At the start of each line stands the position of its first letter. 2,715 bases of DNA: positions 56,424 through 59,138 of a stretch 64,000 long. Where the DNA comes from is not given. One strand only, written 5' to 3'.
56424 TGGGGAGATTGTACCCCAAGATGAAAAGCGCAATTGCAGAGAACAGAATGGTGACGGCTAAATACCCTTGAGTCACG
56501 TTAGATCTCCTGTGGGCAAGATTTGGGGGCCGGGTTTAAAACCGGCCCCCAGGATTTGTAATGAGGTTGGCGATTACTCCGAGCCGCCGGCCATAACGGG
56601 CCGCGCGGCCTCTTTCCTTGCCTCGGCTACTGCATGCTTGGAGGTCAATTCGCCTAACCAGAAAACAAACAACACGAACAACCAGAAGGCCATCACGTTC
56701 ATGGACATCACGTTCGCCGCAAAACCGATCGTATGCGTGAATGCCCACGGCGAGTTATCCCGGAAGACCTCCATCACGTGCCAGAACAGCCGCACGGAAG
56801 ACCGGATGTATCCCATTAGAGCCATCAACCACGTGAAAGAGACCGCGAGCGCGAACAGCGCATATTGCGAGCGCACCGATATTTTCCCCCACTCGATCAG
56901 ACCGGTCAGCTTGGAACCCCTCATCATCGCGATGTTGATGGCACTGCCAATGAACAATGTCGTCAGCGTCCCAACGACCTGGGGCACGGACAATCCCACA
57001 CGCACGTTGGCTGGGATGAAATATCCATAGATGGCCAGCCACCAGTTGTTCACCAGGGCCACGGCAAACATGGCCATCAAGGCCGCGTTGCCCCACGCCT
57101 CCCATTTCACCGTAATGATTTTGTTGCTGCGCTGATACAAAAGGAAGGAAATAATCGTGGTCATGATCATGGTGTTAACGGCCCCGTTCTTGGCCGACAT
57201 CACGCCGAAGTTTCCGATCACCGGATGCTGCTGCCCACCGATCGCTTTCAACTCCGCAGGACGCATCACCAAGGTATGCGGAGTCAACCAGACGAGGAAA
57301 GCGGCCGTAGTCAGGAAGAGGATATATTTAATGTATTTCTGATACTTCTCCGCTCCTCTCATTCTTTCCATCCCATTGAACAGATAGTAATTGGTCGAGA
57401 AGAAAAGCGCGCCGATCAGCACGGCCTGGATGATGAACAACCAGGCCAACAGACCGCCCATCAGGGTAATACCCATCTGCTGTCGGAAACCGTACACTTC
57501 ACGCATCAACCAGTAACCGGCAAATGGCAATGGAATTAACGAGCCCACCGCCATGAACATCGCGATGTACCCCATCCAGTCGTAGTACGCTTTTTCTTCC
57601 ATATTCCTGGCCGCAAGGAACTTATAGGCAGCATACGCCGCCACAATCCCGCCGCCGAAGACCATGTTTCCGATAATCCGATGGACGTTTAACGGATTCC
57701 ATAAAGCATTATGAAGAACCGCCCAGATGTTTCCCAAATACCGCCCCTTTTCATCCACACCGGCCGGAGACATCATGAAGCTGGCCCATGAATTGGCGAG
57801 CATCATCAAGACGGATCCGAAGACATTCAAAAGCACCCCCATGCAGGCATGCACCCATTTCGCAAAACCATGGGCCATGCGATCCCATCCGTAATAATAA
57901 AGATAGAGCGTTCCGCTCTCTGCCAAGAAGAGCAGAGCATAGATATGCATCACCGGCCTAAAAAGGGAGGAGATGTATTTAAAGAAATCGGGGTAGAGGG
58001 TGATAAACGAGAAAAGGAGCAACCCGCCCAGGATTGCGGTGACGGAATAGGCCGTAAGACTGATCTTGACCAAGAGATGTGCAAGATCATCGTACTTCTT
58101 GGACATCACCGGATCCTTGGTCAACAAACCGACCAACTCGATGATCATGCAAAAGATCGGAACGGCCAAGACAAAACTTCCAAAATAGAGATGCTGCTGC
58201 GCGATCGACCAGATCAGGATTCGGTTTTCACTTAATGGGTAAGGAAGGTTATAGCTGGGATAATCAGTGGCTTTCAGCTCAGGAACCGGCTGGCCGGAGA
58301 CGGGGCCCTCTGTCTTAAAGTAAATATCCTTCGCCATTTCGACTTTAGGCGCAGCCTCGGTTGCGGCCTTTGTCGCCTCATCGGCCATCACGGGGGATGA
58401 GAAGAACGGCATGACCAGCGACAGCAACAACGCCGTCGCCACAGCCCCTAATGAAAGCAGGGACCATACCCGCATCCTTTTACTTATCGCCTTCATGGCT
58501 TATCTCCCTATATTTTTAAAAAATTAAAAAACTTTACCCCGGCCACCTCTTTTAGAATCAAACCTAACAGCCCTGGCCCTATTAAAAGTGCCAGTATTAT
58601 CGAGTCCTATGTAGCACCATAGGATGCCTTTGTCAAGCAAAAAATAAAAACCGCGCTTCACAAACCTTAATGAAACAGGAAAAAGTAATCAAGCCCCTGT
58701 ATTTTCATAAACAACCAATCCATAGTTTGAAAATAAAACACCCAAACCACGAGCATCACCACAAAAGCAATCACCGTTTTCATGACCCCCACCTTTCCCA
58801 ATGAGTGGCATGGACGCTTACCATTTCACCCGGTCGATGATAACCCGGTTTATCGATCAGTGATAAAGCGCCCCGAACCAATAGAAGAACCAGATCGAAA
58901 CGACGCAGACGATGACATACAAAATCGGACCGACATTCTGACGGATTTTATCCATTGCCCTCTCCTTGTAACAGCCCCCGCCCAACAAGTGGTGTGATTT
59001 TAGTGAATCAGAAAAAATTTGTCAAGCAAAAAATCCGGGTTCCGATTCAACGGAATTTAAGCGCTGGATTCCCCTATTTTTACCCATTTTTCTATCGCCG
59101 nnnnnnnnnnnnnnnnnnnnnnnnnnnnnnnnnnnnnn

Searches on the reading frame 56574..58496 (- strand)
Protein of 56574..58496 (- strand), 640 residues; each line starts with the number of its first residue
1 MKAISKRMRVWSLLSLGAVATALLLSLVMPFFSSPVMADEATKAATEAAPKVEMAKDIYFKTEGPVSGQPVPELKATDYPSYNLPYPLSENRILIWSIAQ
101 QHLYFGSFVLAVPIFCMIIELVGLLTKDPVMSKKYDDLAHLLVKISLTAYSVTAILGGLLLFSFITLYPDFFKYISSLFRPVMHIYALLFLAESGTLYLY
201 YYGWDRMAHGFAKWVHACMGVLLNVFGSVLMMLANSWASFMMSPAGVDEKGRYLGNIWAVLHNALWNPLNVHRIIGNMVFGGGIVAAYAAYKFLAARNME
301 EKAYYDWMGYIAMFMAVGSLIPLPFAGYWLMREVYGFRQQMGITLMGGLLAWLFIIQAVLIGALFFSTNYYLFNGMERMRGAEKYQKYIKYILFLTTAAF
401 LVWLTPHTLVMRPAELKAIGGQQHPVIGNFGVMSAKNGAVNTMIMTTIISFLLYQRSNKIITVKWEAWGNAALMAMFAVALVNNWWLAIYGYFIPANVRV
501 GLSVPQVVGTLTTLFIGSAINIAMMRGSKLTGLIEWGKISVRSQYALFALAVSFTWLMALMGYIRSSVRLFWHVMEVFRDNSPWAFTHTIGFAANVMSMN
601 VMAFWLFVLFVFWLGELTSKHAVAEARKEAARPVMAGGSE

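Call 3: search_protein_families(library=pfam, proteins=[window:56574-58496:-], max_evalue=1)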
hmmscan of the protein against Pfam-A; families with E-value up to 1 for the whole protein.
window:56574-58496:- (640 aa): 1 family
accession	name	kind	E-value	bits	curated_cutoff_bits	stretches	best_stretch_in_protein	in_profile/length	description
PF01654.22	Cyt_bd_oxida_I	-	2.2e-15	56.6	26.2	1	98-335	9-238/418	Cytochrome bd terminal oxidase subunit I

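Call 5: search_protein_families(library=ncbifam, proteins=[window:56574-58496:-], max_evalue=1)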
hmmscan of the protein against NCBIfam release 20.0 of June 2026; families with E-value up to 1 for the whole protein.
window:56574-58496:- (640 aa): 0 families

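Call 73: find_homologous_proteins(query=window:56574-58496:-, max_evalue=1e-30)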
Query window:56574-58496:- (640 aa): 7616 proteins with E <= 1e-30 among 8000 candidates; the best 120 are listed.
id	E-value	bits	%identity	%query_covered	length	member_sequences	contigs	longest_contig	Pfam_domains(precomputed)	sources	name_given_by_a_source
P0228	0.0e+0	1432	100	100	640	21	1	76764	PF01654.23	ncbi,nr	ncbi:MAG: cytochrome ubiquinol oxidase subunit I [Nitrospirae bacterium]|nr:cytochrome ubiquinol oxi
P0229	0.0e+0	1388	96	100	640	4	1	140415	PF01654.23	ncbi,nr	ncbi:MAG: cytochrome ubiquinol oxidase subunit I [Nitrospirae bacterium]|nr:cytochrome ubiquinol oxi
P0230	0.0e+0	1373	94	100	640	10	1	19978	PF01654.23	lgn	-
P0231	0.0e+0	1363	94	100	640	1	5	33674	PF01654.23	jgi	jgi:hypothetical protein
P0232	0.0e+0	1358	94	100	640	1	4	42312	PF01654.23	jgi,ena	-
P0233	0.0e+0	1355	94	100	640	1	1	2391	PF01654.23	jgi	-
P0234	0.0e+0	1347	93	100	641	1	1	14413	PF01654.23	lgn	-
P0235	0.0e+0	1325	91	100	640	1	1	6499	PF01654.23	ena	-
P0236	0.0e+0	1248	85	100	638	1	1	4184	PF01654.23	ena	-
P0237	0.0e+0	1180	81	100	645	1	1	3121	PF01654.23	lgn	-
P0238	0.0e+0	1178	81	100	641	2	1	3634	PF01654.23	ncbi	-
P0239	0.0e+0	1160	78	100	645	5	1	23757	PF01654.23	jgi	jgi:cytochrome d ubiquinol oxidase subunit I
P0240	0.0e+0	1160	78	100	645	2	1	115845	PF01654.23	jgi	-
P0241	0.0e+0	1146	78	100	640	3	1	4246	PF01654.23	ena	-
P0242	0.0e+0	1142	76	100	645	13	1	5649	PF01654.23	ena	-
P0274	0.0e+0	1034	71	100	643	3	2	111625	PF01654.23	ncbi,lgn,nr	ncbi:MAG: cytochrome ubiquinol oxidase subunit I [Nitrospirae bacterium]|nr:cytochrome ubiquinol oxi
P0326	7.0e-271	919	67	92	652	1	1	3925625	PF01654.23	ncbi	ncbi:cytochrome ubiquinol oxidase subunit I [Nitrospira sp. Kam-Ns4a]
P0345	4.7e-270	916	64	97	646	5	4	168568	PF01654.23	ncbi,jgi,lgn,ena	jgi:cytochrome bd-type quinol oxidase subunit 1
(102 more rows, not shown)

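Call 74: find_encoding_contigs(protein=P0326, flank=8000, max_places=1)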
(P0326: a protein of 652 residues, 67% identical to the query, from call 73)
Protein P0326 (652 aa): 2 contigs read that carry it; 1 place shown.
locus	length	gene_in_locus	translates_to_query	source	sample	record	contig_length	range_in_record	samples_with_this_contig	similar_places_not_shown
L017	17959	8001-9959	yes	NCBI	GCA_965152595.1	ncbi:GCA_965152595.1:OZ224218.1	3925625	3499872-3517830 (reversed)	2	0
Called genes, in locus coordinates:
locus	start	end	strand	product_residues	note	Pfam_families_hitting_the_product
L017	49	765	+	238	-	PF04238:DUF420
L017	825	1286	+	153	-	PF08369:PCP_red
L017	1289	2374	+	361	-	-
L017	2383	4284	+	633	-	PF01654:Cyt_bd_oxida_I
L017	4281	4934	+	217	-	PF11249:DUF3047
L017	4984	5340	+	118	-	-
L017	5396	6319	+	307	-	PF03781:FGE-sulfatase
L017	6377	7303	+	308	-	PF03781:FGE-sulfatase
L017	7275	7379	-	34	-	-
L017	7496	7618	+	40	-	-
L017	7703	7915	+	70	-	-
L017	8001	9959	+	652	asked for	PF01654:Cyt_bd_oxida_I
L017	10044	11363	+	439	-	-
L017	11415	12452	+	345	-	PF00034:Cytochrom_C (faint), PF13442:Cytochrome_CBB3 (weak)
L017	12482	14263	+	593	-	PF00034:Cytochrom_C (weak), PF13442:Cytochrome_CBB3 (weak), PF00034:Cytochrom_C, PF13442:Cytochrome_CBB3 (weak), PF09459:EB_dh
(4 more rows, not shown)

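Call 75: find_encoding_contigs(protein=P0345, flank=8000, max_places=1)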
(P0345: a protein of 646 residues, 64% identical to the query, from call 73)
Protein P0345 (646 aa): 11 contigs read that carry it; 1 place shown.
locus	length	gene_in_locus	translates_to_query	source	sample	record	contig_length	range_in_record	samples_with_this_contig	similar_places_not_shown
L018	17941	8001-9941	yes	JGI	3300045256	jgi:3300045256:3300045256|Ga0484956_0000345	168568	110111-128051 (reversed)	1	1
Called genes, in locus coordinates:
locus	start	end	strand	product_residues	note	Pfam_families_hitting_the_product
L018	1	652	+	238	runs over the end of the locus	PF04238:DUF420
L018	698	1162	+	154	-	PF08369:PCP_red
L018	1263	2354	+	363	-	-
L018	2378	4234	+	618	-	PF01654:Cyt_bd_oxida_I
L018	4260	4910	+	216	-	PF11249:DUF3047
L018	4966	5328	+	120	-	-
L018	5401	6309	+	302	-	PF03781:FGE-sulfatase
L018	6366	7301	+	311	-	PF03781:FGE-sulfatase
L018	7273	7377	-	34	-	-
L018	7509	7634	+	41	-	-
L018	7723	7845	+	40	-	-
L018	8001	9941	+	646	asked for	PF01654:Cyt_bd_oxida_I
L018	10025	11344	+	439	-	PF00034:Cytochrom_C (faint), PF13442:Cytochrome_CBB3 (faint)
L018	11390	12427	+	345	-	PF00034:Cytochrom_C (weak), PF13442:Cytochrome_CBB3 (weak)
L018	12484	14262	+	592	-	PF13442:Cytochrome_CBB3, PF00034:Cytochrom_C, PF13442:Cytochrome_CBB3 (weak), PF09459:EB_dh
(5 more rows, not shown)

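Call 77: find_encoding_contigs(protein=P0274, flank=8000, max_places=1)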
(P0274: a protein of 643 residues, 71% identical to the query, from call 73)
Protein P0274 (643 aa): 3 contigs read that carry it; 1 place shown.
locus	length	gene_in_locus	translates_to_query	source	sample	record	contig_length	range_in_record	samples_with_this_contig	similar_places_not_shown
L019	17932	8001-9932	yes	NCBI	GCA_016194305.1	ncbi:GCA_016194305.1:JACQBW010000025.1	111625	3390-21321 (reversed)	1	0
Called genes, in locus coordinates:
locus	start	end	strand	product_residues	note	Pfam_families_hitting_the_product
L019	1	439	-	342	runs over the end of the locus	PF01008:IF-2B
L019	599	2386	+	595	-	PF00664:ABC_membrane, PF00005:ABC_tran, PF02463:SMC_N (weak)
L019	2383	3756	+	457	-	PF00890:FAD_binding_2 (weak), PF01266:DAO, PF01593:Amino_oxidase, PF07992:Pyr_redox_2 (faint), PF13450:NAD_binding_8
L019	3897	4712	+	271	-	PF14686:fn3_3 (weak), PF13620:CarboxypepD_reg (weak)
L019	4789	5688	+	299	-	PF03781:FGE-sulfatase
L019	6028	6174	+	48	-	-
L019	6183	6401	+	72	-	-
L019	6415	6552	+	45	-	-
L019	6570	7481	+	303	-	PF03781:FGE-sulfatase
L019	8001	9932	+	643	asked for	PF01654:Cyt_bd_oxida_I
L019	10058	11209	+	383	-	-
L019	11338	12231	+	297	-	PF00034:Cytochrom_C (weak), PF13442:Cytochrome_CBB3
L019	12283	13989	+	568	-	PF00034:Cytochrom_C, PF13442:Cytochrome_CBB3, PF00034:Cytochrom_C (weak), PF13442:Cytochrome_CBB3 (weak), PF09459:EB_dh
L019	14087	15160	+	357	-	PF00578:AhpC-TSA, PF08534:Redoxin (weak), PF13905:Thioredoxin_8 (weak), PF17991:Thioredoxin_10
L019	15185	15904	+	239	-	PF04238:DUF420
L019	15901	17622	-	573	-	PF00989:PAS (weak), PF13426:PAS_9, PF00990:GGDEF, PF00563:EAL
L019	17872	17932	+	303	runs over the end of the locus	PF00142:Fer4_NifH (faint), PF01656:CbiA, PF10609:ParA, PF13614:AAA_31 (weak)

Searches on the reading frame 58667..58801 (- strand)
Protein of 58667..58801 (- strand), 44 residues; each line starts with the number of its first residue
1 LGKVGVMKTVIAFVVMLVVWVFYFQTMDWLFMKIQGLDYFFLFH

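Call 3: search_protein_families(library=pfam, proteins=[window:58667-58801:-], max_evalue=1)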
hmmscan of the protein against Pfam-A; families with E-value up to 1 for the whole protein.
window:58667-58801:- (44 aa): 0 families

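Call 5: search_protein_families(library=ncbifam, proteins=[window:58667-58801:-], max_evalue=1)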
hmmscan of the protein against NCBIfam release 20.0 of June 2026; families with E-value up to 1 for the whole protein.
window:58667-58801:- (44 aa): 1 family
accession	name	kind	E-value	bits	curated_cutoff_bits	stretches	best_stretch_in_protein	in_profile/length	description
NF007152.0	PRK09586.1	equivalog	0.026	13.7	516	1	7-35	269-297/477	PTS N-acetylmuramic acid transporter subunit IIBC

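Call 83: search_protein_families(library=pfam, proteins=[window:58670-58783:-], max_evalue=10)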
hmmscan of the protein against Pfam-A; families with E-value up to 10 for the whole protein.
seq(38 aa): 0 families

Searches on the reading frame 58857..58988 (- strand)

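Call 3: search_protein_families(library=pfam, proteins=[window:58857-58988:-], max_evalue=1)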
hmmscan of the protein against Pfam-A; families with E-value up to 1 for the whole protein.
window:58857-58988:- (43 aa): 2 families
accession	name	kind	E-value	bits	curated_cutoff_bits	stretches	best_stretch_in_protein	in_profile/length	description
PF20517.3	TMEM127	-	0.021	15.3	25.3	1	8-39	36-68/113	Transmembrane protein 127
PF24628.1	DUF7627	-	0.15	12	27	1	10-33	109-132/224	Repeat of unknown function (DUF7627)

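Call 5: search_protein_families(library=ncbifam, proteins=[window:58857-58988:-], max_evalue=1)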
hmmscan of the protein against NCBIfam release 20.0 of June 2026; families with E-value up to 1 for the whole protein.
window:58857-58988:- (43 aa): 0 families

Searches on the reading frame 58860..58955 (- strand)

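Call 83: search_protein_families(library=pfam, proteins=[window:58860-58955:-], max_evalue=10)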
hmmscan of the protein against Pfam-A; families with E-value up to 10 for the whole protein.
seq(32 aa): 1 family
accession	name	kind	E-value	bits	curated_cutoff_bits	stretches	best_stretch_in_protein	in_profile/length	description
PF20462.4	DUF6715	-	0.44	10.5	27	1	5-29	2-26/192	Domain of unknown function (DUF6715)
